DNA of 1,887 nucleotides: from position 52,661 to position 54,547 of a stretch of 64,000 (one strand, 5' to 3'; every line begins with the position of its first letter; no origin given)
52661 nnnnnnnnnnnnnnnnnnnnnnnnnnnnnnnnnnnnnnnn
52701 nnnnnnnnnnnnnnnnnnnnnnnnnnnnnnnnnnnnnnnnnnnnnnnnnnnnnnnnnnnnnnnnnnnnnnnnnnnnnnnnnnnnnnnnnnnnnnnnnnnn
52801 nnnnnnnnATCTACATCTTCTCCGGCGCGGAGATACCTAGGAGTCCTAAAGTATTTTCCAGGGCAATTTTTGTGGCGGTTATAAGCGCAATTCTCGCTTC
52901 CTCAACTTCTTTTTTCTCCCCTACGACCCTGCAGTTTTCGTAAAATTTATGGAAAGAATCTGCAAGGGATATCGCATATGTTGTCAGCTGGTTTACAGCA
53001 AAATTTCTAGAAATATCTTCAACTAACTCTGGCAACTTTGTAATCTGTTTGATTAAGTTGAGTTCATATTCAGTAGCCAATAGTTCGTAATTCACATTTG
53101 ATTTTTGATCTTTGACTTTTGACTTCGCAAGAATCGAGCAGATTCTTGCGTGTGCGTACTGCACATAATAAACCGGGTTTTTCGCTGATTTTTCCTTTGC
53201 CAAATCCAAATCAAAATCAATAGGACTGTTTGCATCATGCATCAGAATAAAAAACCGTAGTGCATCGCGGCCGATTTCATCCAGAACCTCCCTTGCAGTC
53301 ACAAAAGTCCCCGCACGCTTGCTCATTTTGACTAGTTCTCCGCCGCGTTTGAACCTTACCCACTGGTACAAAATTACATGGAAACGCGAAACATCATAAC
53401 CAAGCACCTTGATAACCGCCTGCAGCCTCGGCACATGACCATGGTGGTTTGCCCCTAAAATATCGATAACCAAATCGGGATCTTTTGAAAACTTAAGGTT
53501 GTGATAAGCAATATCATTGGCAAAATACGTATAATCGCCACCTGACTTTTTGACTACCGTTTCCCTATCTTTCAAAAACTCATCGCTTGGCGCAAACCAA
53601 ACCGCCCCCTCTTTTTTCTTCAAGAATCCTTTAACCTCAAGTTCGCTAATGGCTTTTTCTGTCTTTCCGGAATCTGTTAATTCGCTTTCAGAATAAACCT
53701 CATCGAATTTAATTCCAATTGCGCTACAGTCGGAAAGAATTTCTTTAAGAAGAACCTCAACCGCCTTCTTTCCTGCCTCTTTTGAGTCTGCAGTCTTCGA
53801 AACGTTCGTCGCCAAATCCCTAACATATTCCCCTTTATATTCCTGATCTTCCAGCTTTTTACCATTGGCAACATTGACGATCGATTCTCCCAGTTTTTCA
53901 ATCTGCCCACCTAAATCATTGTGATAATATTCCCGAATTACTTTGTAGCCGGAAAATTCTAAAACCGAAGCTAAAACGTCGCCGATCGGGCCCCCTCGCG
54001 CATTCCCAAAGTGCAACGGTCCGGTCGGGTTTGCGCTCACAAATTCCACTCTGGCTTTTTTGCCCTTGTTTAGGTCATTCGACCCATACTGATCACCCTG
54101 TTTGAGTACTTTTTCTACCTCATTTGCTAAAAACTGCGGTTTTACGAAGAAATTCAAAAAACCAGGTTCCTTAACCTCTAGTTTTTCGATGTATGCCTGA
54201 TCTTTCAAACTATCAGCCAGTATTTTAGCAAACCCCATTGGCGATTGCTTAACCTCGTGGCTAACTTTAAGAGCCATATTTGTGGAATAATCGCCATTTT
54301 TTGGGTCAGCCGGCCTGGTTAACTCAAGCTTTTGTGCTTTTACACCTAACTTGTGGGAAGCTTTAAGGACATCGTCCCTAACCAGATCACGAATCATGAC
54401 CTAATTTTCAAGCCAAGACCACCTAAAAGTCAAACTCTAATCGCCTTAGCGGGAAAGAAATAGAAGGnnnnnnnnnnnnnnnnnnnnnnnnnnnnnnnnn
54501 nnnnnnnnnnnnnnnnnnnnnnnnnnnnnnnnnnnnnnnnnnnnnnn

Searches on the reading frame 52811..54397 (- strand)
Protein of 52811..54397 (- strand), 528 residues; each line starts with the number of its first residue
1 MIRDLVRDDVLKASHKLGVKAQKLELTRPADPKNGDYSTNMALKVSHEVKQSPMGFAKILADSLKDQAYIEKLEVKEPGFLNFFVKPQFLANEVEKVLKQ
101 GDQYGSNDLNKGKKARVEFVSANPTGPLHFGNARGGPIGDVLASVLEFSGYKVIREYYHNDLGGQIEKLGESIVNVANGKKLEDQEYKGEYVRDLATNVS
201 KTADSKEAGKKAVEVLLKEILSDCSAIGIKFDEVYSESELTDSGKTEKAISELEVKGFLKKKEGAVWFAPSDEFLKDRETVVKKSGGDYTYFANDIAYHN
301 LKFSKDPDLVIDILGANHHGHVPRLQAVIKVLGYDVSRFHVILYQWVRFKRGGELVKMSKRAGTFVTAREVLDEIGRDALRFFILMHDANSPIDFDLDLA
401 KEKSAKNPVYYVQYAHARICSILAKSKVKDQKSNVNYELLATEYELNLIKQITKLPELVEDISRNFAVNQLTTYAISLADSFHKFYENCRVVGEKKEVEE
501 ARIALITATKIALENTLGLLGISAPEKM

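Call 46: search_protein_families(library=pfam, proteins=[window:52811-54397:-], max_evalue=0.01)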
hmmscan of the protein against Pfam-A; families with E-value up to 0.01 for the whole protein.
window:52811-54397:- (528 aa): 8 families
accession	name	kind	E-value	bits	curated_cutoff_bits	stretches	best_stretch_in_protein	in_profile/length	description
PF05746.21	DALR_1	-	2.4e-36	124.8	22.3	1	412-528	1-117/117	DALR anticodon binding domain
PF00750.26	tRNA-synt_1d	-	1.6e-19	70.6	23.3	1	94-380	2-303/349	tRNA synthetases class I (R), catalytic domain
PF03485.21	Arg_tRNA_synt_N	-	3.9e-17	63.1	21.5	1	3-85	4-85/85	Arginyl tRNA synthetase N terminal domain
PF09334.17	tRNA-synt_1g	-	3.9e-09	36.2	20.1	1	357-397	327-366/391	tRNA synthetases class I (M)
PF01406.26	tRNA-synt_1e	-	3.2e-06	27.2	27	0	356-398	252-294/301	tRNA synthetases class I (C) catalytic domain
PF00133.28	tRNA-synt_1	-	4e-05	23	22.7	1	356-393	374-411/414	tRNA synthetases class I (I, L, M and V)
PF01921.24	tRNA-synt_1f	-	5.8e-05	22.6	27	1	339-400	267-324/360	tRNA synthetases class I (K)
PF24023.1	DUF7335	-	0.0072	17.1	27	0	138-179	6-45/101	Family of unknown function (DUF7335)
